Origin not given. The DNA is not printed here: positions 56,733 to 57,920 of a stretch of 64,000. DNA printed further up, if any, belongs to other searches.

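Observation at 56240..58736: Three clustered prephenate-dehydratase paralogs, two ACT-less with altered catalytic motif, in a genome otherwise showing no aromatic amino-acid pathway genes in this window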

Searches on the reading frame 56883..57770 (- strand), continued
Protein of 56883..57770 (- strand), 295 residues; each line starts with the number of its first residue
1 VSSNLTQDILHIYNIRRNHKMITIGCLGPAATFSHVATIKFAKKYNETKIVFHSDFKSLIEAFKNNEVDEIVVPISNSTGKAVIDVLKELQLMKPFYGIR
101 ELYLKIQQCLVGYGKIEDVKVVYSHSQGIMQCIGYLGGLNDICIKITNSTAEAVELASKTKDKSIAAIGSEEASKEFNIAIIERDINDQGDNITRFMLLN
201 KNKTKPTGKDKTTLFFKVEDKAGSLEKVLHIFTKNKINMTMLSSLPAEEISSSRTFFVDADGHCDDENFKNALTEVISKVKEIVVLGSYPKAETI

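Call 67: find_encoding_contigs(protein=P0273, flank=4000, max_places=2)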
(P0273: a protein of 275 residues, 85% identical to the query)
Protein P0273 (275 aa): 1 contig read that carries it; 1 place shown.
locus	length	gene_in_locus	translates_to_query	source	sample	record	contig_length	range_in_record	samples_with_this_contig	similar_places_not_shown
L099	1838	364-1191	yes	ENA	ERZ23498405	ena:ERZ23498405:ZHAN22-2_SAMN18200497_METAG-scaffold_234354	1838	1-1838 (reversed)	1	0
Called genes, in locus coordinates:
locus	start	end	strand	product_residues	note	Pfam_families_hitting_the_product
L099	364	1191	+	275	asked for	PF00800:PDT, PF01842:ACT, PF22629:ACT_AHAS_ss (weak)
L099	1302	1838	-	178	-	?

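Call 68: find_encoding_contigs(protein=P0276, flank=4000, max_places=2)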
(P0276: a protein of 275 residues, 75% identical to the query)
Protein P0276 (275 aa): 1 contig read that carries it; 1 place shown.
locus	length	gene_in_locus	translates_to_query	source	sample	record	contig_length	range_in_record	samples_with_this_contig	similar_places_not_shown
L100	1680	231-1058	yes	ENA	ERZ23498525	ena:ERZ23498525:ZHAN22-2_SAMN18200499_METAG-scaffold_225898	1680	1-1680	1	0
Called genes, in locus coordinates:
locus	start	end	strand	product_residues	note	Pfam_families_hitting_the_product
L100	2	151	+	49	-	?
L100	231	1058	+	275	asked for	PF00800:PDT, PF01842:ACT (weak)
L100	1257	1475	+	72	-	-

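Call 78: search_protein_families(library=pfam, proteins=[L091:9021-9302:+], max_evalue=0.001)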
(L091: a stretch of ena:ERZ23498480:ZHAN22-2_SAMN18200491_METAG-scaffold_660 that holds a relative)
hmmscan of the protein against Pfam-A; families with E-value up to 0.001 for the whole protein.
L091:9021-9302:+ (93 aa): 0 families
